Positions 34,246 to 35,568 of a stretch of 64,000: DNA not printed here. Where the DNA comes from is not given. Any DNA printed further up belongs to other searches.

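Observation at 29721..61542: Recurrent 14-bp palindrome (consensus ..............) in at least nine promoter regions: candidate master operator of the cluster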

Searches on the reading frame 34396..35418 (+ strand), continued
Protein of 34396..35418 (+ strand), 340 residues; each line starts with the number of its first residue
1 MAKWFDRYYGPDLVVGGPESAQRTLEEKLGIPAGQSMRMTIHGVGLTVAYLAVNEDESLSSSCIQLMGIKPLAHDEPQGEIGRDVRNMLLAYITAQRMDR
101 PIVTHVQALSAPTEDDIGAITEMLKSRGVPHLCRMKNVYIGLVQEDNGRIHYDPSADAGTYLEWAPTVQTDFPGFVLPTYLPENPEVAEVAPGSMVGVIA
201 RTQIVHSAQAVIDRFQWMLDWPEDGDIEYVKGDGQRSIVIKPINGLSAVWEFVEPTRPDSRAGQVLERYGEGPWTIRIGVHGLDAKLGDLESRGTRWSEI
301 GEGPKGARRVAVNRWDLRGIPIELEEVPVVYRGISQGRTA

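Call 59: search_protein_families(library=pfam, proteins=[window:34396-35418:+], max_evalue=1)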
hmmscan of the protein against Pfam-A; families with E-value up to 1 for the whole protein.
window:34396-35418:+ (340 aa): 1 family
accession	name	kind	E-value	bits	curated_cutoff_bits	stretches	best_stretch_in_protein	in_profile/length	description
PF13669.12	Glyoxalase_4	-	0.038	14.7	27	1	204-305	6-103/109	Glyoxalase/Bleomycin resistance protein/Dioxygenase superfamily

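Call 73: find_encoding_contigs(protein=P0017, flank=10000, max_places=2)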
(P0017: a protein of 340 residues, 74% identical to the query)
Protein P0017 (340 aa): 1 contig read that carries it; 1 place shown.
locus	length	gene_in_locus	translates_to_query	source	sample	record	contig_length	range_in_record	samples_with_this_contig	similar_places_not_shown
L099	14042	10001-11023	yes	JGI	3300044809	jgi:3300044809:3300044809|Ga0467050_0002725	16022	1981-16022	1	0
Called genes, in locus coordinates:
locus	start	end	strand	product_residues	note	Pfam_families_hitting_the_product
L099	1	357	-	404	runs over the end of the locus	PF02515:CoA_transf_3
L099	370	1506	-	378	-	PF02515:CoA_transf_3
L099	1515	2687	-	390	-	PF02771:Acyl-CoA_dh_N, PF02770:Acyl-CoA_dh_M, PF00441:Acyl-CoA_dh_1, PF08028:Acyl-CoA_dh_2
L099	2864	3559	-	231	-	PF00005:ABC_tran, PF13304:AAA_21 (faint)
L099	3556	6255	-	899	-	-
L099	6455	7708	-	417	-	PF13458:Peripla_BP_6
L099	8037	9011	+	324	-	PF08240:ADH_N, PF00107:ADH_zinc_N, PF13602:ADH_zinc_N_2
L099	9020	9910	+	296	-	PF12146:Hydrolase_4, PF00561:Abhydrolase_1, PF12697:Abhydrolase_6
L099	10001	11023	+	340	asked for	-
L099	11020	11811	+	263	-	PF00106:adh_short, PF01370:Epimerase (weak), PF08659:KR, PF13561:adh_short_C2, PF23441:SDR (weak)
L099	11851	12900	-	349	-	PF04199:Cyclase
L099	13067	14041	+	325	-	?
